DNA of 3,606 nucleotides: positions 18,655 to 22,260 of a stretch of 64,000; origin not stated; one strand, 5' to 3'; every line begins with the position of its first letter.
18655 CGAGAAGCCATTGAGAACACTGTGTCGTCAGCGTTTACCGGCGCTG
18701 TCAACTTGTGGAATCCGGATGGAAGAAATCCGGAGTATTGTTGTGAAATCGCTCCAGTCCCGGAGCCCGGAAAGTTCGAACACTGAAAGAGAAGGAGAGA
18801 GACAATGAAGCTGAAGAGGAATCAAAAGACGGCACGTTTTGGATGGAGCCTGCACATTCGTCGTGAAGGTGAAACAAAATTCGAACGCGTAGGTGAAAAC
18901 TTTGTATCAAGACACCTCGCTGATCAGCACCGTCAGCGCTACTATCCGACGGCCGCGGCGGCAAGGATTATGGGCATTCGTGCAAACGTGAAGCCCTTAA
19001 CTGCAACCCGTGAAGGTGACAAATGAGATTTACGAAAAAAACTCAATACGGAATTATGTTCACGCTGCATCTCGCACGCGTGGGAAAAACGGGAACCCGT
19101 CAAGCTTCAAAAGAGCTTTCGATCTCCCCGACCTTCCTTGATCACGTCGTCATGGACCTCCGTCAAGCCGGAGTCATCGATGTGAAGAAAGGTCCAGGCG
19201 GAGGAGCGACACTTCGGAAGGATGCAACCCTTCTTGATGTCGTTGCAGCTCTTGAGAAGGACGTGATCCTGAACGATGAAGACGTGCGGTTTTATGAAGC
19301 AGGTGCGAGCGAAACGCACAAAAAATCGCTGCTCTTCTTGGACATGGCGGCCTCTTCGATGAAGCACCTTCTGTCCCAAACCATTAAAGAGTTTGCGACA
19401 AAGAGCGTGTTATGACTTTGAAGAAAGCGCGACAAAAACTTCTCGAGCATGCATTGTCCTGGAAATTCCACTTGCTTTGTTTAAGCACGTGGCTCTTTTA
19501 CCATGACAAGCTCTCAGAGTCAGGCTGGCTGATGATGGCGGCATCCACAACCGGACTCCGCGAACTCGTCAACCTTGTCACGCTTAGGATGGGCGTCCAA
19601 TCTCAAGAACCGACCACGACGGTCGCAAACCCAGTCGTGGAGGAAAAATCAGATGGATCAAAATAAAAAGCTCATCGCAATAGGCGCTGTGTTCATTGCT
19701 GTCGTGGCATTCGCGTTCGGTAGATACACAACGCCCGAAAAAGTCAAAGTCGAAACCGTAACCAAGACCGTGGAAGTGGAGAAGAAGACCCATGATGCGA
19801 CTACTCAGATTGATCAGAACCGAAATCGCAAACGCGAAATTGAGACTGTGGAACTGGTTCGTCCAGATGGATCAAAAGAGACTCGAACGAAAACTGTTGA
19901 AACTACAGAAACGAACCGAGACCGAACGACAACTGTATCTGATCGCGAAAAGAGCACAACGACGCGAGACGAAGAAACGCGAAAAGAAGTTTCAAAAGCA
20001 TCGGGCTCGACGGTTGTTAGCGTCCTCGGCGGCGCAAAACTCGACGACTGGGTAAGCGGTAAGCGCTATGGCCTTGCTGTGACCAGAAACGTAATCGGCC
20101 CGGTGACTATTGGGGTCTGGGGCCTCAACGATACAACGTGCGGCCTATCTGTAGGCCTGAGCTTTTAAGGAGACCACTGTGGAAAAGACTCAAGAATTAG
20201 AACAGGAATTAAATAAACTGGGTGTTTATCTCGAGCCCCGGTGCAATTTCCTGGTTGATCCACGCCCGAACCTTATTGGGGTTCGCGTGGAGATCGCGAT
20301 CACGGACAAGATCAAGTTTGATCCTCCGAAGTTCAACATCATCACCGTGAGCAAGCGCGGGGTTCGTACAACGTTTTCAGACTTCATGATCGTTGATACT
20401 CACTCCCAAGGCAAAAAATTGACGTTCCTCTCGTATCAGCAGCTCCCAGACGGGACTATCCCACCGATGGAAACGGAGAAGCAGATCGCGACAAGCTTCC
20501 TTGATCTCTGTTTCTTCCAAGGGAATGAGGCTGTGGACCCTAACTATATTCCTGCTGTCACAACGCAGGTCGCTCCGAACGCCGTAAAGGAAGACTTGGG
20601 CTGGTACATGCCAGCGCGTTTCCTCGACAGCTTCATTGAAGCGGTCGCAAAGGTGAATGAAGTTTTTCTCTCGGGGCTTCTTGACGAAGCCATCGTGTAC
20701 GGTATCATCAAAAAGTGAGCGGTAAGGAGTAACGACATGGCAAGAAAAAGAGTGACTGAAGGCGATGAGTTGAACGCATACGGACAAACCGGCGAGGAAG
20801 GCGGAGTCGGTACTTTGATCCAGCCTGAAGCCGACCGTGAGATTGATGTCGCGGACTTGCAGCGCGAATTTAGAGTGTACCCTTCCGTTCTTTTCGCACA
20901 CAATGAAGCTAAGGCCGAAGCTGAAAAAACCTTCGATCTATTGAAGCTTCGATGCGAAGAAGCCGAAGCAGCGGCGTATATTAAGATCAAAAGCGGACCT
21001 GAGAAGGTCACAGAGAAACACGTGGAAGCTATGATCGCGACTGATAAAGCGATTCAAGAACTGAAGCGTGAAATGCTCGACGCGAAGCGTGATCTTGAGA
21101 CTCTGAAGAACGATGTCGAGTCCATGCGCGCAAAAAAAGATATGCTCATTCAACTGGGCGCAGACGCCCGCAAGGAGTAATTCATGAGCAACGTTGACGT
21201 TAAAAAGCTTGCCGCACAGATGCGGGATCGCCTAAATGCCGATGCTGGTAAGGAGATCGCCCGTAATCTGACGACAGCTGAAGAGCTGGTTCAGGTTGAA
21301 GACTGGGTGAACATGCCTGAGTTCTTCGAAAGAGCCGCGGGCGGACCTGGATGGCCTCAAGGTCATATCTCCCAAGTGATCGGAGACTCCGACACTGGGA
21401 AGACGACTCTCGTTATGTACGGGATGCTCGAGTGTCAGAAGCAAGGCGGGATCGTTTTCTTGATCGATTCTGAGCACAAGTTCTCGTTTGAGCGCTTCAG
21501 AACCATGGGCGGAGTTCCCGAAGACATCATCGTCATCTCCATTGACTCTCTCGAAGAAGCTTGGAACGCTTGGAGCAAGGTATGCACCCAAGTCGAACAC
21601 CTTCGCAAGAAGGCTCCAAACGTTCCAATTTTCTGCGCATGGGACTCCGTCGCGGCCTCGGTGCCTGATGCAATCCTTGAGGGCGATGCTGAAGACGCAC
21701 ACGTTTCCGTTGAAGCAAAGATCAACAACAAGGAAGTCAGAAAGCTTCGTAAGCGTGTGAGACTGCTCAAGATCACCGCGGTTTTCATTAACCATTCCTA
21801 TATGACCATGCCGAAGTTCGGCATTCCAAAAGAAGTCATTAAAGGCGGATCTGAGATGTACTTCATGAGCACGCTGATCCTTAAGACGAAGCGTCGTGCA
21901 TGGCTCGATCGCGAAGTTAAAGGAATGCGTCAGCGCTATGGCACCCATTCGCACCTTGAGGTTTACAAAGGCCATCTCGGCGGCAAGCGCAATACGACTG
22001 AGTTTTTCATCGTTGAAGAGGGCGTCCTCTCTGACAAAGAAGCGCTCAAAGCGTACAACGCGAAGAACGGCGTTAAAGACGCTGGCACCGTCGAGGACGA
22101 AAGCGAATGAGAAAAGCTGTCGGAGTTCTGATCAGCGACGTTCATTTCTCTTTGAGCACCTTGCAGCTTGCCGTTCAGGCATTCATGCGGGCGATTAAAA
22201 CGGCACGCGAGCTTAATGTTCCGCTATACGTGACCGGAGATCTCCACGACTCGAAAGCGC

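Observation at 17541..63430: Strand-oriented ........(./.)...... element with at least 20 copies, overlapping promoters, stop codons and some coding sequence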

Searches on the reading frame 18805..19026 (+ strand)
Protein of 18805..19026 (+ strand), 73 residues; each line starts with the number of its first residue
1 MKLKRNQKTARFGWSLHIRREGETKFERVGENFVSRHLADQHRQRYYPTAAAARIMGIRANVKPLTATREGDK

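Call 22: search_protein_families(library=pfam, proteins=[window:18805-19026:+], max_evalue=0.01)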
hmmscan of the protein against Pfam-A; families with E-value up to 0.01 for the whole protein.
window:18805-19026:+ (73 aa): 0 families

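Call 84: search_solved_structures(query=window:18805-19026:+, max_evalue=10)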
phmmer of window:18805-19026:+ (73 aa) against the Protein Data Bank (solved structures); distinct sequences matched with E-value up to 10: 0.

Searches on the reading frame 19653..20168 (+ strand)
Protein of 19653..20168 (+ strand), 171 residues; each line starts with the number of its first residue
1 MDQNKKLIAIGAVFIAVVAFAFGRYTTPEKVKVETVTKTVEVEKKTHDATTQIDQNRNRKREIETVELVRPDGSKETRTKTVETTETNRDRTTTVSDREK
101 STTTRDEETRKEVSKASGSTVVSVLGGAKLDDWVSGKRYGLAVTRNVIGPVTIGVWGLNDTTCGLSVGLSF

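Call 22: search_protein_families(library=pfam, proteins=[window:19653-20168:+], max_evalue=0.01)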
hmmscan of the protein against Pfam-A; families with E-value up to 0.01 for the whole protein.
window:19653-20168:+ (171 aa): 1 family
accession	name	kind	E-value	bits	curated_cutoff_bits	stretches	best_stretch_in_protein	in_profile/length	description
PF22251.1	PFF1_TM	-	0.0019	18.2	32.3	1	13-117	104-212/300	Vacuolar membrane protease, transmembrane domain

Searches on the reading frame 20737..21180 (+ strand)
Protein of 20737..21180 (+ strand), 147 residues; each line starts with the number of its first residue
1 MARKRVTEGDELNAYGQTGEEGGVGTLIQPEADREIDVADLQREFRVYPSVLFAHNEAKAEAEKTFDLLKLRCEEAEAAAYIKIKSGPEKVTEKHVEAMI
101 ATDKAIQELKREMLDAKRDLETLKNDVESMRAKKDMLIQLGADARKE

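Call 22: search_protein_families(library=pfam, proteins=[window:20737-21180:+], max_evalue=0.01)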
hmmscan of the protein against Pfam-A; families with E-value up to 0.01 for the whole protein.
window:20737-21180:+ (147 aa): 1 family
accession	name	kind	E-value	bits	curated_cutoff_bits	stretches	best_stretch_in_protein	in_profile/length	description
PF11488.14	Lge1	-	0.0054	17.3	25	0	90-128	16-54/71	Transcriptional regulatory protein LGE1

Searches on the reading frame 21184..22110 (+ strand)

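Call 22: search_protein_families(library=pfam, proteins=[window:21184-22110:+], max_evalue=0.01)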
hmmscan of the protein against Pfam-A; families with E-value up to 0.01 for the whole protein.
window:21184-22110:+ (308 aa): 2 families
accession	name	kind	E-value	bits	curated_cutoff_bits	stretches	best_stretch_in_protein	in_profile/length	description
PF00154.27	RecA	-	1.8e-24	87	27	1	21-274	14-253/262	recA bacterial DNA recombination protein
PF06745.19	ATPase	-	0.0023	17.8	26.6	0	55-80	14-39/231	KaiC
